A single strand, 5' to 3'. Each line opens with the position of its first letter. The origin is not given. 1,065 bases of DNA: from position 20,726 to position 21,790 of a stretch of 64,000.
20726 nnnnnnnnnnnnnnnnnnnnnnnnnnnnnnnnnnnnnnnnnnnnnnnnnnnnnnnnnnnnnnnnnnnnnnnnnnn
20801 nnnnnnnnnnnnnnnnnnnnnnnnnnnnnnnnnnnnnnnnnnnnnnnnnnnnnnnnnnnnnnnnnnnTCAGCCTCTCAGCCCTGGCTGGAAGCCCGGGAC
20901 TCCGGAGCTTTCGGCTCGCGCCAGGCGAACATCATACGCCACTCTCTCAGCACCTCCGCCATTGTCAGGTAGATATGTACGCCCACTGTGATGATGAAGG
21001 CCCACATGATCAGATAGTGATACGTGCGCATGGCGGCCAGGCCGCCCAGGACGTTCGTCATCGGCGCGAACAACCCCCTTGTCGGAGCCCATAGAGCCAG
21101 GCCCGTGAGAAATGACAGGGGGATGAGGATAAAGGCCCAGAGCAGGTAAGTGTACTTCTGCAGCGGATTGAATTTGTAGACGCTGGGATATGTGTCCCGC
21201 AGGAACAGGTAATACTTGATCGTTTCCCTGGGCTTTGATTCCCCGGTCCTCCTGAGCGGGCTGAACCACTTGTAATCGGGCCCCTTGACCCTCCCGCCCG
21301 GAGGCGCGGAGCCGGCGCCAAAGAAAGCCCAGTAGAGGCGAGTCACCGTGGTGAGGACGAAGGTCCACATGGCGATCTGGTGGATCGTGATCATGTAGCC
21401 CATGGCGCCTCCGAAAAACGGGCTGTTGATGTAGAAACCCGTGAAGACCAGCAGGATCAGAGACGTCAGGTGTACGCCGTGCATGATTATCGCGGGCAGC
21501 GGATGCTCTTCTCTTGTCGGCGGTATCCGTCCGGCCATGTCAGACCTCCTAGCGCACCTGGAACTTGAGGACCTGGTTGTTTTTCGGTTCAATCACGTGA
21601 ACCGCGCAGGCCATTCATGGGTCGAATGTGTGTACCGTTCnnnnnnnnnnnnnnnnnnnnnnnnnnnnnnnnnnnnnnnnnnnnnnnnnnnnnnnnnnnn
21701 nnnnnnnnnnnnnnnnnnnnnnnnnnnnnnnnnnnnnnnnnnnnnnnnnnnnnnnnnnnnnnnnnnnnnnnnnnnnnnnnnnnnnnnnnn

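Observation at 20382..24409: Operon architecture suggests a membrane-anchored, Tat-exported [NiFeSe] uptake hydrogenase with its own b-type cytochrome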

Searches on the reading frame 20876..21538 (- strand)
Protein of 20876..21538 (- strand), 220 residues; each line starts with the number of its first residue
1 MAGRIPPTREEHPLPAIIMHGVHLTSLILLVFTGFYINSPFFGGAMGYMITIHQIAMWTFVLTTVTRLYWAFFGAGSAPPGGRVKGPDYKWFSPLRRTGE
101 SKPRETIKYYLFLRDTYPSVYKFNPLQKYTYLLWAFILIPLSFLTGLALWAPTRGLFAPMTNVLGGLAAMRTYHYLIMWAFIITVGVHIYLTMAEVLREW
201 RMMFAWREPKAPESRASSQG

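Call 5: search_protein_families(library=pfam, proteins=[window:20876-21538:-], max_evalue=0.01)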
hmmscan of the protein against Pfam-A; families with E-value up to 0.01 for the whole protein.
window:20876-21538:- (220 aa): 1 family
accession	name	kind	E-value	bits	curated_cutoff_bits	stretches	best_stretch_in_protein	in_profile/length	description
PF01292.26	Ni_hydr_CYTB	-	7.6e-25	88.1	30.1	1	12-204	2-177/179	Prokaryotic cytochrome b561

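Call 14: search_protein_families(library=ncbifam, proteins=[window:20876-21538:-], max_evalue=0.001)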
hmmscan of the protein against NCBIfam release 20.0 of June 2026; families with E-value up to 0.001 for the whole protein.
window:20876-21538:- (220 aa): 3 families
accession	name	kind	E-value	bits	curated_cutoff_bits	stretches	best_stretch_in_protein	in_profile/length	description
TIGR02125.1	CytB-hydogenase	equivalog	3.1e-29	102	121.5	1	11-198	2-194/212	Ni/Fe-hydrogenase, b-type cytochrome subunit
NF011582.1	PRK15006.1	equivalog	1.5e-05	24.7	204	1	121-192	164-228/248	thiosulfate reductase cytochrome B subunit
NF007551.0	PRK10171.1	equivalog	4.9e-05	23.1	442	1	15-195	17-205/235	Ni/Fe-hydrogenase b-type cytochrome subunit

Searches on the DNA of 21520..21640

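Call 73: search_rna_families(source=window, start=21520, end=21640, threshold=evalue, max_evalue=10)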
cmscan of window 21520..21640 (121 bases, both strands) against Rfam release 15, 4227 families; matches with E-value up to 10: 1.
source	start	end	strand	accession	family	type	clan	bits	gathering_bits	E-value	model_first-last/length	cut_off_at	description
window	21588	21626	+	RF01940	hvt-mir-H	Gene; miRNA;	-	13.9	96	1.4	1-64/64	no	hvt-mir-H9 microRNA precursor family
